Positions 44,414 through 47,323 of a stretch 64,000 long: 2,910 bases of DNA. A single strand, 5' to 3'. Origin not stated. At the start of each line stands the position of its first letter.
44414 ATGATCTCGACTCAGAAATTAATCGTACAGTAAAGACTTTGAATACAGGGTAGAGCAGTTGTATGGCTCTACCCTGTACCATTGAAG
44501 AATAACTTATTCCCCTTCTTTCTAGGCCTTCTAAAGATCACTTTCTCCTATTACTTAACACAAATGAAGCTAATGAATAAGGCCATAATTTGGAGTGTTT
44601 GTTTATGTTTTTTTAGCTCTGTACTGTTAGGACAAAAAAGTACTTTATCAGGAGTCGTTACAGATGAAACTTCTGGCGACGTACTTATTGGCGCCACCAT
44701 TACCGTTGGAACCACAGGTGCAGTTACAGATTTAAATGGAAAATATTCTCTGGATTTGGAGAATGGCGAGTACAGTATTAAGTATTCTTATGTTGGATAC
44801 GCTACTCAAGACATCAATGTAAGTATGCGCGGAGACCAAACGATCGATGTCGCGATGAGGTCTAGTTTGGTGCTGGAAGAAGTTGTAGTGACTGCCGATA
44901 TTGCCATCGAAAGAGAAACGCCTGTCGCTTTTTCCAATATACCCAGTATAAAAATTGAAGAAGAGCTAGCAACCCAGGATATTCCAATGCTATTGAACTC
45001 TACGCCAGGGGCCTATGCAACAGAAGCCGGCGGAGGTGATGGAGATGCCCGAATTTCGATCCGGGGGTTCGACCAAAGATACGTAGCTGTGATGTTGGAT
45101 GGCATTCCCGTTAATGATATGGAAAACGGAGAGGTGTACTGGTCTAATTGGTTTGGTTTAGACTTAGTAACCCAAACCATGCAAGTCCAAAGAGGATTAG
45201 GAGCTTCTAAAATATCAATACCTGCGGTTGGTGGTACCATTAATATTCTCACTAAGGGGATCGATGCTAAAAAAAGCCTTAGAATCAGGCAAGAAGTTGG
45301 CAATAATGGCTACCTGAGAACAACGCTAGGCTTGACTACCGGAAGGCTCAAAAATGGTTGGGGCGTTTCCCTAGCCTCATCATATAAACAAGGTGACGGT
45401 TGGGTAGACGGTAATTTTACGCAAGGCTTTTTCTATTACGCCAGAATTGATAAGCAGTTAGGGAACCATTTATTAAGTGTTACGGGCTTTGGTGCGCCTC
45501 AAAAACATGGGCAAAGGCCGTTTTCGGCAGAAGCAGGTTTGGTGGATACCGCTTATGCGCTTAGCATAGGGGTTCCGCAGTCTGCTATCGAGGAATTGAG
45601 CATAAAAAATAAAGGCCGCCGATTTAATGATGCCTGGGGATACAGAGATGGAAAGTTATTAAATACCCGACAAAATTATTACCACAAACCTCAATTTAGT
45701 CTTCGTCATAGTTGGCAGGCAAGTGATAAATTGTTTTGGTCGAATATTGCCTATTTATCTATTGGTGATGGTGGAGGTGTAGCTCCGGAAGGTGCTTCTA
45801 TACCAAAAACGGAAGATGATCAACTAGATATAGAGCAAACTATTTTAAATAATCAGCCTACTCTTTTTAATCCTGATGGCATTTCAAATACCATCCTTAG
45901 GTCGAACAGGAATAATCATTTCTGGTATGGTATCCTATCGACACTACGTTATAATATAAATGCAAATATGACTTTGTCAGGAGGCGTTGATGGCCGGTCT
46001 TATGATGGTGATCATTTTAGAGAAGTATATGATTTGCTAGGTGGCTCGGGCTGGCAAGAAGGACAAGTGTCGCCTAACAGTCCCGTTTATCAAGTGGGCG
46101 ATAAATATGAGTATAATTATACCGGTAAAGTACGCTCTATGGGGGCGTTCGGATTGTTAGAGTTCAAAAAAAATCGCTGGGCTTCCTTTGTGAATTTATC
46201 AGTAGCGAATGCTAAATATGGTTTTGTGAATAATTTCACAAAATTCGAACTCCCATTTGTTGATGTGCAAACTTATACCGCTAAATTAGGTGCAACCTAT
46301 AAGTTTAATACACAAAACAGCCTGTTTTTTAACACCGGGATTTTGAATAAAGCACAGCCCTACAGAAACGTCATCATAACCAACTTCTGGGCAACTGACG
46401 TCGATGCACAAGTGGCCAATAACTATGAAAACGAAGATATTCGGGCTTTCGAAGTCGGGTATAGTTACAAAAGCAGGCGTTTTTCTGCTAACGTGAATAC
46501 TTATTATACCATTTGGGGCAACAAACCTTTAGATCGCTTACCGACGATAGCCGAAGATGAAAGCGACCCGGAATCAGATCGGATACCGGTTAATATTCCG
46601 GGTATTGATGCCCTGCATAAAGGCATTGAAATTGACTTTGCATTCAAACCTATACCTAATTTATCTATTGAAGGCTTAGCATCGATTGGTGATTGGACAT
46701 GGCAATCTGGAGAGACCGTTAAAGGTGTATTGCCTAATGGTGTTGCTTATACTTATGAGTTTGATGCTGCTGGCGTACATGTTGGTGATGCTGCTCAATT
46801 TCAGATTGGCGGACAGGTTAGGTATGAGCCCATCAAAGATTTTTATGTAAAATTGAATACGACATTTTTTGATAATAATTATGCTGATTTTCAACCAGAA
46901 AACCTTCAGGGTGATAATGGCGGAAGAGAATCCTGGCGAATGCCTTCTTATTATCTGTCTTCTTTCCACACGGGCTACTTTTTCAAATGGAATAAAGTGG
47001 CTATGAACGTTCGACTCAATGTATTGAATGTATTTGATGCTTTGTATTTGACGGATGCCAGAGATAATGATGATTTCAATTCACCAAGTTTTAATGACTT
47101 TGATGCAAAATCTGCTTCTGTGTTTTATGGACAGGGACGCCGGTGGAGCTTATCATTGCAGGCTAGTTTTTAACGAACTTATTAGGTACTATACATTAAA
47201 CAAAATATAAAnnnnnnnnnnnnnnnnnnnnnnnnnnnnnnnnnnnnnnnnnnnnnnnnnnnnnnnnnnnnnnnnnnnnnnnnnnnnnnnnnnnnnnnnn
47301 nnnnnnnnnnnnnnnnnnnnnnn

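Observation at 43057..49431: AT-rich three-gene block: secreted LTD protein + SusD-less TonB-dependent receptor + secreted double-HKD PLD/nuclease. Candidate extracellular DNA/phosphodiester scavenging system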

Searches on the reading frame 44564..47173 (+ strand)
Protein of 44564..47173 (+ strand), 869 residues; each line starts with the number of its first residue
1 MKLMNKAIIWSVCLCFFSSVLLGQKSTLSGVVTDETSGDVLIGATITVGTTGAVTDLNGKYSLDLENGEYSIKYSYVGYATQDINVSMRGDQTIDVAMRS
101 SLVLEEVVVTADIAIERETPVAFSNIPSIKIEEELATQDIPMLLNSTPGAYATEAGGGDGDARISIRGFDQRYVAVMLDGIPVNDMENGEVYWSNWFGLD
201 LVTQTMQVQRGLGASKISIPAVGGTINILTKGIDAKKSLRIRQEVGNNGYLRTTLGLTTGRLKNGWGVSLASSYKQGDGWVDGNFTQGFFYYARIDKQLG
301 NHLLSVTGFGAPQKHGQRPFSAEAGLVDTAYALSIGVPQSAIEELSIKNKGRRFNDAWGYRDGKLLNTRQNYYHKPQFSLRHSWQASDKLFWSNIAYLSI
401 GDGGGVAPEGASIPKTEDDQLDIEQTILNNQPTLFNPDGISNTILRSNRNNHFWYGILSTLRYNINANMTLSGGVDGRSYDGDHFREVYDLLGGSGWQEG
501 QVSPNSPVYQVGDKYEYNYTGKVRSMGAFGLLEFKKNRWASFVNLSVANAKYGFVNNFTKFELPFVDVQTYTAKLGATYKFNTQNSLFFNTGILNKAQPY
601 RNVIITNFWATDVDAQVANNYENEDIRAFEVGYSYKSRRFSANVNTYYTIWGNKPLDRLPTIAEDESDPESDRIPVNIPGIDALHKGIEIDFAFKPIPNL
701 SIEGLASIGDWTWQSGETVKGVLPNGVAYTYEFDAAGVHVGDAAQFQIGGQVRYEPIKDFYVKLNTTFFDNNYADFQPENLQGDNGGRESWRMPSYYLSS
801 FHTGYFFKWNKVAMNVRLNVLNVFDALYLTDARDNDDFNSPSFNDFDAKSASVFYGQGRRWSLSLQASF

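Call 7: search_protein_families(library=pfam, proteins=[window:44564-47173:+], max_evalue=0.01)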
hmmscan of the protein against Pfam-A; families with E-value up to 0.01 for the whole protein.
window:44564-47173:+ (869 aa): 3 families
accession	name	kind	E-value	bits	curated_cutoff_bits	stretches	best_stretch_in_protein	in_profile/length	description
PF13715.12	CarbopepD_reg_2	-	2.4e-18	66.4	32.2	1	28-109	1-88/88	CarboxypepD_reg-like domain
PF13620.12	CarboxypepD_reg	-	2.5e-13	50.6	32.3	1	27-98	1-81/82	Carboxypeptidase regulatory-like domain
PF07715.20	Plug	-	7e-12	46.2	23.9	1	117-224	3-106/107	TonB-dependent Receptor Plug Domain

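Call 8: search_protein_families(library=ncbifam, proteins=[window:44564-47173:+], max_evalue=0.01)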
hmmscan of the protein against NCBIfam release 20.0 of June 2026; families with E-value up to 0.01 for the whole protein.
window:44564-47173:+ (869 aa): 9 families
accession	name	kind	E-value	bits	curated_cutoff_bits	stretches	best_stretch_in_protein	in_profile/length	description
TIGR01786.1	TonB-hemlactrns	subfamily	1.1e-12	47.1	323.75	2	138-231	39-134/719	TonB-dependent hemoglobin/transferrin/lactoferrin family receptor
TIGR01779.1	TonB-B12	equivalog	7.9e-11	41.2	599.7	1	101-280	25-202/614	TonB-dependent vitamin B12 receptor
NF049944.1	TonB_dep_PUIUD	equivalog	1.5e-09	36.8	850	1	163-294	102-236/686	TonB-dependent receptor, PUIUD motif-type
NF007926.1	PRK10641.1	equivalog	9.1e-09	34.4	836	1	138-280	62-200/617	TonB-dependent vitamin B12 receptor BtuB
NF049947.1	TonB_dep_PCPU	exception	2.3e-05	22.8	800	1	163-287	96-223/685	TonB-dependent receptor, PCPU motif-type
NF038079.1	TonB_sider_MxcH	equivalog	2.5e-05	22.5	925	1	136-266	147-274/792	TonB-dependent siderophore myxochelin receptor MxcH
NF010010.0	PRK13483.1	equivalog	6.6e-05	21.1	927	1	102-242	31-174/660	ligand-gated channel protein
NF010038.0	PRK13513.1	equivalog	0.0001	21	942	1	107-242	38-176/659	ligand-gated channel protein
NF049946.1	TonB_dep_CU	exception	0.0003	19.2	700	1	155-298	94-239/683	TonB-dependent receptor, CU motif-type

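Call 34: search_solved_structures(query=window:44564-47173:+, max_evalue=0.001)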
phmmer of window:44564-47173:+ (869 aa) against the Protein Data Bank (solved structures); distinct sequences matched with E-value up to 0.001: 2.
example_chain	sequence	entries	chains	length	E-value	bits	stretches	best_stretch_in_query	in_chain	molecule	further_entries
9gbc_A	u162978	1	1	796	3.5e-15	58.1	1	26-231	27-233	TonB-linked outer membrane receptor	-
9hfj_A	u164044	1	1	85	9.5e-07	30.2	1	22-95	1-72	SusC homolog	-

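Call 75: list_cluster_members(proteins=[P0121, P0011, P0013, P0017, P0129, P0141, P0132, window:47212-49425:+, window:44573-47173:+])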
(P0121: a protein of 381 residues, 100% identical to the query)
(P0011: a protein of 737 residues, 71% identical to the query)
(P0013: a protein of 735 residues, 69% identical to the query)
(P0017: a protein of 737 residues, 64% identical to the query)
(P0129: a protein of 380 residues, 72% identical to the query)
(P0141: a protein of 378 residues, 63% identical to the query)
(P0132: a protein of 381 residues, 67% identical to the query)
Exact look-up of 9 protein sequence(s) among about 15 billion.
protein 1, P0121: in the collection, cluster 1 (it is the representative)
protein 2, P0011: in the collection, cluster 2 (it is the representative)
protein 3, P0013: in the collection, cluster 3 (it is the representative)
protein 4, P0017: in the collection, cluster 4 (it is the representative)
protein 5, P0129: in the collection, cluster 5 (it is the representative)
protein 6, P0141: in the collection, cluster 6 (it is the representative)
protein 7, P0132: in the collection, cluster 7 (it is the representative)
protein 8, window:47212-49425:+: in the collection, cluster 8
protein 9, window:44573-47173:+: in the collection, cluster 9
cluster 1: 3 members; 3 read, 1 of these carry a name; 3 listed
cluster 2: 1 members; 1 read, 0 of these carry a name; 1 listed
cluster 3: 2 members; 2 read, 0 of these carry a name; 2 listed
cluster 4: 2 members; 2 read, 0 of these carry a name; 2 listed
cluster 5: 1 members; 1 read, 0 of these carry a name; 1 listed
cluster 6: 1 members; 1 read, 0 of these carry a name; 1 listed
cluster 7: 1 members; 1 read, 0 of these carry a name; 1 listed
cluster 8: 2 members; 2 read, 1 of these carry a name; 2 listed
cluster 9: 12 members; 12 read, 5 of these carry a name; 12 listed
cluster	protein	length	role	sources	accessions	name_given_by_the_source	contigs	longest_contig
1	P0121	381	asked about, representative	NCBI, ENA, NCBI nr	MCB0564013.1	MAG: lamin tail domain-containing protein [Phaeodactylibacter sp.] | lamin tail domain-containing protein [Phaeodactylibacter sp.]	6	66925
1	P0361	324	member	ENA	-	-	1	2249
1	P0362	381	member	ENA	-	-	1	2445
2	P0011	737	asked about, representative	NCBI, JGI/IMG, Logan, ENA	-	-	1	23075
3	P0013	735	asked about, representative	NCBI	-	-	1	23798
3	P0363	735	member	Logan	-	-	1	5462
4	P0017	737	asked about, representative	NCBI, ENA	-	-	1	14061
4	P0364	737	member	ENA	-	-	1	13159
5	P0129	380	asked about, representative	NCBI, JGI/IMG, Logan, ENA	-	-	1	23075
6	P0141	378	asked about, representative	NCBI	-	-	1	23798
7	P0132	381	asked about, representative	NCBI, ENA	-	-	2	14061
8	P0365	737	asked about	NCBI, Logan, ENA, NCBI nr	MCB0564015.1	MAG: T9SS type A sorting domain-containing protein [Phaeodactylibacter sp.] | T9SS type A sorting domain-containing protein [Phaeodactylibacter sp.]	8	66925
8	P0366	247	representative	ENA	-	-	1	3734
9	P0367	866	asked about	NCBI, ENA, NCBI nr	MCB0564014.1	MAG: TonB-dependent receptor [Phaeodactylibacter sp.] | TonB-dependent receptor [Phaeodactylibacter sp.]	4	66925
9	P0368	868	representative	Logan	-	-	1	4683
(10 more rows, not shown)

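Call 86: search_dna_similar(query=window:44573-47173:+, collection=plasmids, mode=protein, max_rows=10)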
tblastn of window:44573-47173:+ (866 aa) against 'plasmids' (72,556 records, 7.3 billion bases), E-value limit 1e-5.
Records with a match: 29; places in all: 33; records where one place covers at least 80% of the query: 3.
Best place of each record, by identity: <60% 29.
By first word of the organism name: Persicobacter 5; Phocaeicola 4; Bacteroides 3; Aureibacter 2; Chondrinema 2; Adhaeribacter 2; Ornithobacterium 2; Flavobacterium 2; Fulvitalea 2; Flammeovirga 1; and 4 more.
By predicted mobility (MOB-suite, as given by PLSDB): non-mobilizable 27; mobilizable 2.
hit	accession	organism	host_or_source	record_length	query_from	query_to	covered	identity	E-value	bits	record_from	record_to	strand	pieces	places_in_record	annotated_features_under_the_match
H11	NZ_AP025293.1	Persicobacter psychrovividus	-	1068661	1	866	100%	36.5%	7e-133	446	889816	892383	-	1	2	none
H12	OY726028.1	Phocaeicola massiliensis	-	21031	10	866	99%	33.4%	5e-124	420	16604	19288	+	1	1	record has no annotation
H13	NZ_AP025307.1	Aureibacter tunicatorum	-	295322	83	866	91%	23.7%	1e-33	148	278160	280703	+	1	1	carboxypeptidase regulatory-like domain-containing protein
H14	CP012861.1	Persicobacter sp. JZB09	cell culture,soil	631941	10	651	74%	24.5%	3e-27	127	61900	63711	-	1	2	record has no annotation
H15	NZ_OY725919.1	Bacteroides finegoldii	-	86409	101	645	63%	26.1%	2e-20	105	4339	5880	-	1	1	TonB-dependent receptor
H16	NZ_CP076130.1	Flammeovirga kamogawensis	single bacterial isolate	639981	54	494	51%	23.9%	6e-20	103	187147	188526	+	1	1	TonB-dependent receptor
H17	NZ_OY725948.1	Bacteroides finegoldii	-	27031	53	492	51%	22.7%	3e-7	62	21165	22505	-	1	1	TonB-dependent receptor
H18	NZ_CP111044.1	Chondrinema litorale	Seaweed,red alga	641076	84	400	37%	26.9%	2e-12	79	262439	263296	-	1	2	TonB-dependent receptor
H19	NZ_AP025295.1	Persicobacter psychrovividus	-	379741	1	241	28%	29.6%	2e-6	60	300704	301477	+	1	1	SusC/RagA family TonB-linked outer membrane protein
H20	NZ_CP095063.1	Hymenobacter volaticus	single cell,air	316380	22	238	25%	30.0%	8e-6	57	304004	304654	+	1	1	TonB-dependent receptor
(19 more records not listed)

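Call 87: get_annotated_region(hit=H12, flank=9000)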
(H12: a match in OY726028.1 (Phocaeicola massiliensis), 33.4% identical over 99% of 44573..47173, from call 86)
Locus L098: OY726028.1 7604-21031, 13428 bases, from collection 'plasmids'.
description: Phocaeicola massiliensis strain Bacteroides massiliensis TSDC17.2-1.1 genome assembly, plasmid: 54
organism: Phocaeicola massiliensis (NCBI taxid 204516)
taxonomy: Bacteria; Bacteroidota; Bacteroidia; Bacteroidales; Bacteroidaceae; Phocaeicola; Phocaeicola massiliensis
host: -; source: -; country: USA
typing (MOB-suite, as given by PLSDB): non-mobilizable
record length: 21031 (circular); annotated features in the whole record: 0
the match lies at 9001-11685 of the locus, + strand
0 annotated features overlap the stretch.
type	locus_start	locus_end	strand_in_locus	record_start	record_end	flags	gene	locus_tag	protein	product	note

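Call 88: get_annotated_region(hit=H13, flank=8000)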
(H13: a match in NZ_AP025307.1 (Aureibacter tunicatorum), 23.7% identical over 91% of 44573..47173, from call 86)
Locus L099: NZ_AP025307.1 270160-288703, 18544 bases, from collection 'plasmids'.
description: Aureibacter tunicatorum strain NBRC 107587 plasmid pAT2, complete sequence
organism: Aureibacter tunicatorum (NCBI taxid 866807)
taxonomy: Bacteria; Bacteroidota; Cytophagia; Cytophagales; Persicobacteraceae; Aureibacter; Aureibacter tunicatorum
host: -; source: -; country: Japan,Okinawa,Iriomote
typing (MOB-suite, as given by PLSDB): non-mobilizable
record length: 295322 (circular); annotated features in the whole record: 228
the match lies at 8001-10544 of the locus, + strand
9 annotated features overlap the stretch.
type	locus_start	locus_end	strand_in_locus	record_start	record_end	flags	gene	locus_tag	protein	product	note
CDS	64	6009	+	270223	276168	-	-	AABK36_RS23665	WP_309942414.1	alpha-2-macroglobulin family protein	-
CDS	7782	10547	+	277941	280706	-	-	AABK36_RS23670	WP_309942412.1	carboxypeptidase regulatory-like domain-containing protein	-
CDS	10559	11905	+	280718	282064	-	-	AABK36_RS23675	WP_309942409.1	DUF5689 domain-containing protein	-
CDS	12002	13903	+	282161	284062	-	-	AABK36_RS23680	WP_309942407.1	DUF5689 domain-containing protein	-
CDS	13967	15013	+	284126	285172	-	-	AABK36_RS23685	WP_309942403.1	endonuclease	-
CDS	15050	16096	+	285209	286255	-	-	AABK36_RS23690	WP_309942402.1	endonuclease/exonuclease/phosphatase family protein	-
CDS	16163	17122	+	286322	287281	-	-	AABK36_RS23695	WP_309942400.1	endonuclease/exonuclease/phosphatase family protein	-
CDS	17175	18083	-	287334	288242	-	-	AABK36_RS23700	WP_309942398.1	helix-turn-helix domain-containing protein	-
CDS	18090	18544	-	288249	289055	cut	-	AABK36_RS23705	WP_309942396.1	SDR family oxidoreductase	-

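Call 89: get_annotated_region(hit=H11, flank=8000)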
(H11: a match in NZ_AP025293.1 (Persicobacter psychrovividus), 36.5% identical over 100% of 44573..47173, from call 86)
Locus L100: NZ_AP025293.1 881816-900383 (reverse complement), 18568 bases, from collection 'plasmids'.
description: Persicobacter psychrovividus strain NBRC 101262 plasmid pPP1, complete sequence
organism: Persicobacter psychrovividus (NCBI taxid 387638)
taxonomy: Bacteria; Bacteroidota; Cytophagia; Cytophagales; Persicobacteraceae; Persicobacter; Persicobacter psychrovividus
host: -; source: -; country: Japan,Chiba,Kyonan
typing (MOB-suite, as given by PLSDB): non-mobilizable
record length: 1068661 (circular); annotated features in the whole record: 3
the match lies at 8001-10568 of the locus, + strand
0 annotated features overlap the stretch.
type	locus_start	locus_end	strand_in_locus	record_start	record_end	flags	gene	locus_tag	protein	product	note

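Call 92: search_protein_families(library=pfam, proteins=[L098:4926-5747:+, L098:5762-6931:+, L098:6949-8637:+, L098:8959-11688:+, L098:11705-13306:+, L100:5639-7363:+, L100:8001-10571:+, L100:10626-11327:+, L100:11518-13212:+, L100:13224-14621:+], max_evalue=0.001)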
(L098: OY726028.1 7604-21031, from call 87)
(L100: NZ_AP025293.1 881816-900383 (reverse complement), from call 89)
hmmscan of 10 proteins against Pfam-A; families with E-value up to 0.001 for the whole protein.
L098:4926-5747:+ (273 aa): 2 families
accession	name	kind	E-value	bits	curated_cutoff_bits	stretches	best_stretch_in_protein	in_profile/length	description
PF02548.21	Pantoate_transf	-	9e-113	376.4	28.7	1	11-269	1-259/259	Ketopantoate hydroxymethyltransferase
PF13714.12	PEP_mutase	-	0.00029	20.9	31.5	1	19-124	3-105/240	Phosphoenolpyruvate phosphomutase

L098:5762-6931:+ (389 aa): 1 family
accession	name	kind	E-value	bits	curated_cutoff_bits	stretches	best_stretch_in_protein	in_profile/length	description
PF07690.21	MFS_1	-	9.9e-18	64.6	33.4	1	22-339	1-343/347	Major Facilitator Superfamily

L098:6949-8637:+ (562 aa): 14 families
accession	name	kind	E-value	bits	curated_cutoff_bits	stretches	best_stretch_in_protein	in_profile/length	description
PF00005.33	ABC_tran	-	6.3e-54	182.7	25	2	25-199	1-137/137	ABC transporter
PF13304.12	AAA_21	-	5.2e-17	63.3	27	0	359-394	1-44/304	AAA domain, putative AbiEii toxin, Type IV TA system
PF12848.13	ABC_tran_Xtn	-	2.4e-11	44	25.9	1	238-315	1-81/85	ABC transporter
PF02463.25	SMC_N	-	3.5e-10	40.1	40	0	151-231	135-203/220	RecF/RecN/SMC N terminal domain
PF13238.12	AAA_18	-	2.6e-07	31.6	29.4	1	38-164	1-102/128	AAA domain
PF13555.12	AAA_29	-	1.6e-06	28.2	27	0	347-374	12-39/61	P-loop containing region of AAA domain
PF13476.12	AAA_23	-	5.1e-06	27.7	27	1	347-377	10-39/201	AAA domain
PF13166.12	AAA_13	-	3.2e-05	23.3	36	0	363-383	22-42/713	AAA domain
PF13401.12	AAA_22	-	9.3e-05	23.2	27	0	358-390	6-33/130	AAA domain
PF13521.12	AAA_28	-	0.00018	22.2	27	0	37-86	1-45/164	AAA domain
PF00931.28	NB-ARC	-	0.00018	21.3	23.5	0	358-396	19-57/248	NB-ARC domain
PF05783.17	DLIC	-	0.0003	20.2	19.7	0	354-411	22-74/471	Dynein light intermediate chain (DLIC)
PF01926.29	MMR_HSR1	-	0.0004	20.9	21.9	0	37-58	1-22/113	50S ribosome-binding GTPase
PF01637.24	ATPase_2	-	0.00097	19.4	33.2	0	40-71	25-56/225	ATPase domain predominantly from Archaea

L098:8959-11688:+ (909 aa): 4 families
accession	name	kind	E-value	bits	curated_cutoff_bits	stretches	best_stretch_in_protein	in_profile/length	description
PF13715.12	CarbopepD_reg_2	-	9e-19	67.7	32.2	1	28-113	1-88/88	CarboxypepD_reg-like domain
PF07715.20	Plug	-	8.3e-13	49.2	23.9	1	121-200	3-80/107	TonB-dependent Receptor Plug Domain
PF13620.12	CarboxypepD_reg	-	3.5e-11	43.7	32.3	1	27-87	1-65/82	Carboxypeptidase regulatory-like domain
PF23591.1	CILP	-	2.8e-06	27.7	27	1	25-84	4-62/90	Cartilage intermediate layer protein 1-like domain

L098:11705-13306:+ (533 aa): 1 family
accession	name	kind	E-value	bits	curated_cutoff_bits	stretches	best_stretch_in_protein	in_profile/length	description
PF16409.10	DUF5017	-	1.2e-12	48.2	28.8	1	244-325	66-153/187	Domain of unknown function (DUF5017)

L100:5639-7363:+ (574 aa): 2 families
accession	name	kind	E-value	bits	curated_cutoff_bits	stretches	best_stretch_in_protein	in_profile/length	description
PF02518.31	HATPase_c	-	5e-26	91.8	26.4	1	450-557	2-110/111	Histidine kinase-, DNA gyrase B-, and HSP90-like ATPase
PF00512.31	HisKA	-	1.6e-10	41.3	26.9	1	330-403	2-66/66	His Kinase A (phospho-acceptor) domain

L100:8001-10571:+ (856 aa): 3 families
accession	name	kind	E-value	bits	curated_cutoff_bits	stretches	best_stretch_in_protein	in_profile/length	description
PF13715.12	CarbopepD_reg_2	-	4.6e-18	65.5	32.2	1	27-114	1-88/88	CarboxypepD_reg-like domain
PF07715.20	Plug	-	7e-17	62.3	23.9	1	121-229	2-106/107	TonB-dependent Receptor Plug Domain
PF13620.12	CarboxypepD_reg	-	1.5e-08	35.3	32.3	1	27-96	2-76/82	Carboxypeptidase regulatory-like domain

L100:10626-11327:+ (233 aa): 0 families

L100:11518-13212:+ (564 aa): 8 families
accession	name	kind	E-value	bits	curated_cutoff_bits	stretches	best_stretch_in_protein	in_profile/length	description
PF23598.1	LRR_14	-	8e-66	222.6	40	8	455-529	42-114/353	Leucine-rich repeat region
PF13855.12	LRR_8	-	1.1e-60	201.7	27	8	115-173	1-61/61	Leucine rich repeat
PF12799.13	LRR_4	-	1.9e-47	158.6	27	8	391-430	1-40/44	Leucine Rich repeats (2 copies)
PF00560.39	LRR_1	-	2.5e-37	119.3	20.6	0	392-413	1-23/23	Leucine Rich Repeat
PF23211.1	LRR_LRWD1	-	3.4e-15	56.7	28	1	130-198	34-100/190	Leucine-rich repeat and WD repeat-containing protein 1, LRR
PF23286.1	LRR_13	-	8.3e-12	45.7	30.1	0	253-307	3-58/210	Disease resistance protein RPS4B-like, leucine-rich repeats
PF17126.11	RsmF_methylt_CI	-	3.4e-07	30.6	27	0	187-212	12-37/61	RsmF rRNA methyltransferase first C-terminal domain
PF13306.12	LRR_5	-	3.3e-06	27.5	27.7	0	387-499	8-116/127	BspA type Leucine rich repeat region (6 copies)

L100:13224-14621:+ (465 aa): 8 families
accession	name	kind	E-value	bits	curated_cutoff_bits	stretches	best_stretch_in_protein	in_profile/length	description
PF13855.12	LRR_8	-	8.5e-41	138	27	7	196-244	2-52/61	Leucine rich repeat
PF23598.1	LRR_14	-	4.4e-37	128.1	40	5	131-202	52-121/353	Leucine-rich repeat region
PF12799.13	LRR_4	-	5e-27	93.8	27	5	195-234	1-40/44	Leucine Rich repeats (2 copies)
PF00560.39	LRR_1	-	2e-22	74.9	20.6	0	315-336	1-23/23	Leucine Rich Repeat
PF23211.1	LRR_LRWD1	-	1.2e-09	38.6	28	0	307-353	35-80/190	Leucine-rich repeat and WD repeat-containing protein 1, LRR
PF25019.1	LRR_R13L1-DRL21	-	6.8e-08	32.9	27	0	99-157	65-125/127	R13L1/DRL21 LRRs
PF23286.1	LRR_13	-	5.1e-06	26.8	30.1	0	80-165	82-170/210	Disease resistance protein RPS4B-like, leucine-rich repeats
PF14580.12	LRR_9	-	0.00095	19.2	30.5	0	329-420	34-127/175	Leucine-rich repeat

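Call 93: list_cluster_members(proteins=[L098:8959-11688:+, L098:11705-13306:+])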
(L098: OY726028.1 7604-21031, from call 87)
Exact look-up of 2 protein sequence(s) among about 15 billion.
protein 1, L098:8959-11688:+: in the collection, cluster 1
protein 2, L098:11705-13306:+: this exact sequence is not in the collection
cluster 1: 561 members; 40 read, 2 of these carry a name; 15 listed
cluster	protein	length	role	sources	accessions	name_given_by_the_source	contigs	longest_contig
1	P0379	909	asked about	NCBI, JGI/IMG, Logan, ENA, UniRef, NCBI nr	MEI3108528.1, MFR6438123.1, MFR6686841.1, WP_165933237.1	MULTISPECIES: TonB-dependent receptor [Phocaeicola] | hypothetical protein | TonB-dependent receptor n=1 Tax=Phocaeicola TaxID=909656 RepID=UPI001404FEFD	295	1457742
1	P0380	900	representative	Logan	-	-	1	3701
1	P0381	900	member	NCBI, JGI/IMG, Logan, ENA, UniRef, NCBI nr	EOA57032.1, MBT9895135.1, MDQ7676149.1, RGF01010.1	TonB-dependent receptor plug domain-containing protein [Phocaeicola massiliensis] | tonB-dependent receptor | TonB-dependent receptor plug domain-containing protein n=2 Tax=Bacteroidaceae TaxID=815 ...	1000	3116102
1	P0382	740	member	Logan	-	-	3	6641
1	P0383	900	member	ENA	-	-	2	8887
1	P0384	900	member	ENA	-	-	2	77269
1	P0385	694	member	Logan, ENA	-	-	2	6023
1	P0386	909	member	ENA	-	-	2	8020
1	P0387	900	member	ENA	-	-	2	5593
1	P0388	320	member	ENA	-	-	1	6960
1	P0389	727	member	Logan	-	-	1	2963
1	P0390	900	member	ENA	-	-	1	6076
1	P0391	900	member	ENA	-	-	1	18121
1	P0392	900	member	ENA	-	-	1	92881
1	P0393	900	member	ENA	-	-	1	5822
